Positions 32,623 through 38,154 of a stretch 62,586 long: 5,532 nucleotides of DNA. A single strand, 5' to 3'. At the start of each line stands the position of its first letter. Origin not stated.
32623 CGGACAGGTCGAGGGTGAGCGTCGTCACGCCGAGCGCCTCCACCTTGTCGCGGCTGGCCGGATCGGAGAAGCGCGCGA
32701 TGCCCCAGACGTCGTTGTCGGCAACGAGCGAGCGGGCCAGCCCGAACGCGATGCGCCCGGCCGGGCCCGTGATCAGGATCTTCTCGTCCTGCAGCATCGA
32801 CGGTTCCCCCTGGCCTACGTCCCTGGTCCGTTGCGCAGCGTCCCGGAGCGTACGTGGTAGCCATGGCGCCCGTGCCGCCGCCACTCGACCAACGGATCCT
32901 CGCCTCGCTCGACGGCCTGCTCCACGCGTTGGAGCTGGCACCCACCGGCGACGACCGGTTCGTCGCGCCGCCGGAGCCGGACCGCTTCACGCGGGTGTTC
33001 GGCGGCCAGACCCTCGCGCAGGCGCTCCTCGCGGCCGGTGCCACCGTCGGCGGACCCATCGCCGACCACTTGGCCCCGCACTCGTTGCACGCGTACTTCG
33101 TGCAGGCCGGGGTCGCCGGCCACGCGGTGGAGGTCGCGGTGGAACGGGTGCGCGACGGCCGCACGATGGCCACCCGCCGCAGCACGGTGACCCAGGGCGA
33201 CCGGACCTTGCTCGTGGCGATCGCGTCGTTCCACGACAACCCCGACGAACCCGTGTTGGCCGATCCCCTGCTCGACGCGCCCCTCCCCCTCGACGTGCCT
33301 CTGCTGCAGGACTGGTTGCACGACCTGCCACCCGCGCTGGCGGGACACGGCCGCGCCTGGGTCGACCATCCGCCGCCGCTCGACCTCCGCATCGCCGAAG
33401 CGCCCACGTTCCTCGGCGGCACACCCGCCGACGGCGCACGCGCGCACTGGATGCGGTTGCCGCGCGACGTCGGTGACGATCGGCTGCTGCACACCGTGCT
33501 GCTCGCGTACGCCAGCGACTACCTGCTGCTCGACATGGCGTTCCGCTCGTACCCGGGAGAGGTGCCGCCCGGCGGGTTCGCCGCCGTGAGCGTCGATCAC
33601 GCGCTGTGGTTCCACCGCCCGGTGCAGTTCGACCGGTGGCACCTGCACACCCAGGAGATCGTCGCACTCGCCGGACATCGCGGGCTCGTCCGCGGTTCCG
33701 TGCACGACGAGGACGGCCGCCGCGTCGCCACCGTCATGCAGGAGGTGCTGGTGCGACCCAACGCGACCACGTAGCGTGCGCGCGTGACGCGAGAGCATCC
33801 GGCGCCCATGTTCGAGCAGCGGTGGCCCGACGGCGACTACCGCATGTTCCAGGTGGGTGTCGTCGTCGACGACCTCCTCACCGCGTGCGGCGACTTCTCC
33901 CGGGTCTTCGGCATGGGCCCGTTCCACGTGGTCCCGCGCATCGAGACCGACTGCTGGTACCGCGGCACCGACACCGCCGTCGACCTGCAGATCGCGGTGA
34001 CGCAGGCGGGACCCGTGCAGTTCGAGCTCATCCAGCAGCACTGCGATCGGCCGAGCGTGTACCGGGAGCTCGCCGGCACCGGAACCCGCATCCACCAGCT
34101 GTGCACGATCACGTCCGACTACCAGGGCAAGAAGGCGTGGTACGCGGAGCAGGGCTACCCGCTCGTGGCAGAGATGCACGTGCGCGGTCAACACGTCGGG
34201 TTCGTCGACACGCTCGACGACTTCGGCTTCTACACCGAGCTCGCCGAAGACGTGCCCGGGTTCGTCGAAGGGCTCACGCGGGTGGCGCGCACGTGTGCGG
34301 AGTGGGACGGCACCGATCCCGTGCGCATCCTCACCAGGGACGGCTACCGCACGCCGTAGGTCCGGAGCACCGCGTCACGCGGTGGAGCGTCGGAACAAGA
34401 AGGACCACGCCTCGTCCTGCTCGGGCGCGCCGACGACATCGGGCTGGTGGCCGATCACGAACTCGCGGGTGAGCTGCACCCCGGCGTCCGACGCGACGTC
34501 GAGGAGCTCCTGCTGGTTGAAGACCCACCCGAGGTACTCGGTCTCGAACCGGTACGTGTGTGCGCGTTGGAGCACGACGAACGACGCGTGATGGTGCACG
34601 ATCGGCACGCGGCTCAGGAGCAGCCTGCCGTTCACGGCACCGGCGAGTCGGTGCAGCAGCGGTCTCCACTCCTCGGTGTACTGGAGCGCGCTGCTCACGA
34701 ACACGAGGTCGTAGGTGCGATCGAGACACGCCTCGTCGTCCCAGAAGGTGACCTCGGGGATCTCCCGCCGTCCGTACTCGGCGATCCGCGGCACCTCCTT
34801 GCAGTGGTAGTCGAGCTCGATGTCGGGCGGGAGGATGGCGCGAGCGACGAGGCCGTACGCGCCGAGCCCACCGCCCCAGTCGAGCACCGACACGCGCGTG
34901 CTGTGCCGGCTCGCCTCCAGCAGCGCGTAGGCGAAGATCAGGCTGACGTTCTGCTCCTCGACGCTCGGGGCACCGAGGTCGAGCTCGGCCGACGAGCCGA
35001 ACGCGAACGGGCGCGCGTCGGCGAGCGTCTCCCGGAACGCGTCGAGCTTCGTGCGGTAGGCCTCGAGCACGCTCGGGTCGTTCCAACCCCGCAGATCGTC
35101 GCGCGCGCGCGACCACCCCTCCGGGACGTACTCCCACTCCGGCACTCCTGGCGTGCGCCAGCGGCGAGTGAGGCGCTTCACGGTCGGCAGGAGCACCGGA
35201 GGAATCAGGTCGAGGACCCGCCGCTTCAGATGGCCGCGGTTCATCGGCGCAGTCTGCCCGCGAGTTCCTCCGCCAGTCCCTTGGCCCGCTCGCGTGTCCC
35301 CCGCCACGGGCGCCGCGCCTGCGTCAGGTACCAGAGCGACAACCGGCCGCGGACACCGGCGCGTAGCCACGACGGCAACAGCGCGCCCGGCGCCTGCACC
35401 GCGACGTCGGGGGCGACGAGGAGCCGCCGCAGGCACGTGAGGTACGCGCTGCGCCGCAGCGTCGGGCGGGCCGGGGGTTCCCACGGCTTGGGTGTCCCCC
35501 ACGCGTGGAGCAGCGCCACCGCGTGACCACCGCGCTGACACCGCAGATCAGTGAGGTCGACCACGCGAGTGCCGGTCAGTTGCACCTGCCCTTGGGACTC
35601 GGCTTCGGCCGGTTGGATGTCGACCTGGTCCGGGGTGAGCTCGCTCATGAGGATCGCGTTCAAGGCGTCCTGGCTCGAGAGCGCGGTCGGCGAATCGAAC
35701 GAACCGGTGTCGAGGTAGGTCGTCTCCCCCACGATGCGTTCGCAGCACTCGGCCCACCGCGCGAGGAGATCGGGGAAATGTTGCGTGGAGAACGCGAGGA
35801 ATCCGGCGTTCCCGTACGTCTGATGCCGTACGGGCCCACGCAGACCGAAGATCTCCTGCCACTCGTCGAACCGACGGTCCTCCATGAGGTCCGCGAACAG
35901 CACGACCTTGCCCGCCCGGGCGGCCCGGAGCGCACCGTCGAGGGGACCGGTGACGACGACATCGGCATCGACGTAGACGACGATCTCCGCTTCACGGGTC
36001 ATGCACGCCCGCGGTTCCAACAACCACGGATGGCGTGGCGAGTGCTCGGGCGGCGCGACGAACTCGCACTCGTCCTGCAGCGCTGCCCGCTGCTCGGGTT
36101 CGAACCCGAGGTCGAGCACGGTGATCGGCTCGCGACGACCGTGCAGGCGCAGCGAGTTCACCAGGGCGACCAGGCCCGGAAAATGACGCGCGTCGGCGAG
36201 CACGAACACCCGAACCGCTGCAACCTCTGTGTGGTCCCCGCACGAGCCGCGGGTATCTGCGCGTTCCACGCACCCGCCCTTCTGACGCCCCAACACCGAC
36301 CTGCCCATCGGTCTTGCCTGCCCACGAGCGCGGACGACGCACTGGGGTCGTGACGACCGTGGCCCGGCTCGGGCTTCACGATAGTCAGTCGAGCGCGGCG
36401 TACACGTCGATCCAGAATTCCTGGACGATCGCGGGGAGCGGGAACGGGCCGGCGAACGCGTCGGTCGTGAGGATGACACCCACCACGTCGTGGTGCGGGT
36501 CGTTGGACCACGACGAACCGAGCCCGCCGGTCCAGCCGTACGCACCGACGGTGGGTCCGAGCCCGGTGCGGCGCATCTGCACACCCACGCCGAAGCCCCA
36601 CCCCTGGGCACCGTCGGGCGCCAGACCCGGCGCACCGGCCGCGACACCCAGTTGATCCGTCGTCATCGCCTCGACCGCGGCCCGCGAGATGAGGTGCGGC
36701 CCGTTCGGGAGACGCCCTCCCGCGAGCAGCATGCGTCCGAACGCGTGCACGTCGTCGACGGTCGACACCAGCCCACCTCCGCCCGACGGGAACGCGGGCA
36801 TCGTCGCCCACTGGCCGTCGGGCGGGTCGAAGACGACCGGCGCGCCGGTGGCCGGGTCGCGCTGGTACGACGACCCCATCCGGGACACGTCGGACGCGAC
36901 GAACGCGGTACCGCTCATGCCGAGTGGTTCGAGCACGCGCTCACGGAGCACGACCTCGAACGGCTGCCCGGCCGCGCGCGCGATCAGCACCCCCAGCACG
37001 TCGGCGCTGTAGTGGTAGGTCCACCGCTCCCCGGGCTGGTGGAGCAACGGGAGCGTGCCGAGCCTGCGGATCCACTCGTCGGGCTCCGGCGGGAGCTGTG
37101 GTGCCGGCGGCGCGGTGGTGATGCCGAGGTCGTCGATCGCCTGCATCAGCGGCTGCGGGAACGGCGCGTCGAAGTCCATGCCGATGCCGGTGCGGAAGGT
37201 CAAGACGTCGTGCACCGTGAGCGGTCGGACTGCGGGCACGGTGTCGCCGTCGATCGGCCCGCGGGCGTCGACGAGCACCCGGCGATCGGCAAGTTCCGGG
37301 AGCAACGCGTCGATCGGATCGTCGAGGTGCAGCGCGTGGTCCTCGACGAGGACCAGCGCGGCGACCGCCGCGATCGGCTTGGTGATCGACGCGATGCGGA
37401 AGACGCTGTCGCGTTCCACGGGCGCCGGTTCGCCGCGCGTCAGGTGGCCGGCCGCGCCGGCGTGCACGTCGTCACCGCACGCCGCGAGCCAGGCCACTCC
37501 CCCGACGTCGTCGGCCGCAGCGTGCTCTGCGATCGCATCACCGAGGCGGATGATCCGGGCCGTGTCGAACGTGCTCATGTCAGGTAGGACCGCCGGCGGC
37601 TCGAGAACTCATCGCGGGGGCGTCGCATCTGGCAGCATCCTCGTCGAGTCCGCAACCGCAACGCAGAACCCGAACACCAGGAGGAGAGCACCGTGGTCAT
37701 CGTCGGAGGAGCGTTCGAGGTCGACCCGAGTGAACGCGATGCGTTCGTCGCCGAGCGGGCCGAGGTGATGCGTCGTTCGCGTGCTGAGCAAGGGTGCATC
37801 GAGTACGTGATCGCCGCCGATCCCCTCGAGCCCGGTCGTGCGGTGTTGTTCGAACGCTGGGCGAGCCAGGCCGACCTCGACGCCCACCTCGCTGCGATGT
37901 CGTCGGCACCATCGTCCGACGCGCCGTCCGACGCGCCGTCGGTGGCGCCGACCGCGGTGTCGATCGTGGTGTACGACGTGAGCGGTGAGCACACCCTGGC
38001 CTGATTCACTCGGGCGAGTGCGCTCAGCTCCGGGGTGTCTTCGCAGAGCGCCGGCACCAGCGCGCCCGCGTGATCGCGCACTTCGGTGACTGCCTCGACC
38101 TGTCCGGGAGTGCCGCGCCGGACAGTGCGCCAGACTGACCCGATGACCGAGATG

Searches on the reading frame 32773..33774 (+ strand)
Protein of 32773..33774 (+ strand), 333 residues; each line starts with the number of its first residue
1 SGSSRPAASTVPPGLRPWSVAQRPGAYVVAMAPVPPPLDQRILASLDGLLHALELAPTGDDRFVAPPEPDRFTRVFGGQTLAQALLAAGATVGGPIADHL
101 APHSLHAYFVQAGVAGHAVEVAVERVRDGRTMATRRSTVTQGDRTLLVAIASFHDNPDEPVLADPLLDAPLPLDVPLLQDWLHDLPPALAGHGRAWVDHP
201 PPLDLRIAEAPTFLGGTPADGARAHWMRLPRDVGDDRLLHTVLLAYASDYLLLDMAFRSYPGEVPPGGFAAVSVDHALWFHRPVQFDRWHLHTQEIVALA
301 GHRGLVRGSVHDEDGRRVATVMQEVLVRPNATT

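Call 75: search_protein_families(library=pfam, proteins=[window:32773-33774:+], max_evalue=0.00001)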
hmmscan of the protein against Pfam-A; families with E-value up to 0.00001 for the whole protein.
window:32773-33774:+ (333 aa): 3 families
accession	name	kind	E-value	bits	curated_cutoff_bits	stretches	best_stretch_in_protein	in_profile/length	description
PF02551.21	Acyl_CoA_thio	-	4.7e-25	88.4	21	1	213-324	22-130/132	Acyl-CoA thioesterase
PF20789.3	4HBT_3C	-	6.4e-21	75.4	24.1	1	194-327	16-140/140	Acyl-CoA thioesterase C-terminal domain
PF13622.12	4HBT_3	-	5.9e-18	65.3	24.3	1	74-154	10-83/83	Acyl-CoA thioesterase N-terminal domain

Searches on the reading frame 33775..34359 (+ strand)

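Call 76: search_protein_families(library=pfam, proteins=[window:33775-34359:+], max_evalue=0.00001)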
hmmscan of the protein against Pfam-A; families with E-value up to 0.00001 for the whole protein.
window:33775-34359:+ (194 aa): 1 family
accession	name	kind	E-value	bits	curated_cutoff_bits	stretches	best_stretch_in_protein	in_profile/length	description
PF13669.12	Glyoxalase_4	-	4.2e-12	46.7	27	1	26-139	2-102/109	Glyoxalase/Bleomycin resistance protein/Dioxygenase superfamily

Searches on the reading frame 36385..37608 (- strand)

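Call 76: search_protein_families(library=pfam, proteins=[window:36385-37608:-], max_evalue=0.00001)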
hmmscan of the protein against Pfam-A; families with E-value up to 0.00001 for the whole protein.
window:36385-37608:- (407 aa): 1 family
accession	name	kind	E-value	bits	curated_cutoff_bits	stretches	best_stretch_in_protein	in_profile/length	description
PF00144.29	Beta-lactamase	-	2e-51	175.6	27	1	26-385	5-312/329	Beta-lactamase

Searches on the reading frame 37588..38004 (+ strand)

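Call 76: search_protein_families(library=pfam, proteins=[window:37588-38004:+], max_evalue=0.00001)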
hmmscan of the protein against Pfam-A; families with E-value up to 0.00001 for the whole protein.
window:37588-38004:+ (138 aa): 1 family
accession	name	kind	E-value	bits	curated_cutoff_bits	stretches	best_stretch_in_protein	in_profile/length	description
PF03992.22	ABM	-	1.2e-13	51.5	23.1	1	37-102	2-68/78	Antibiotic biosynthesis monooxygenase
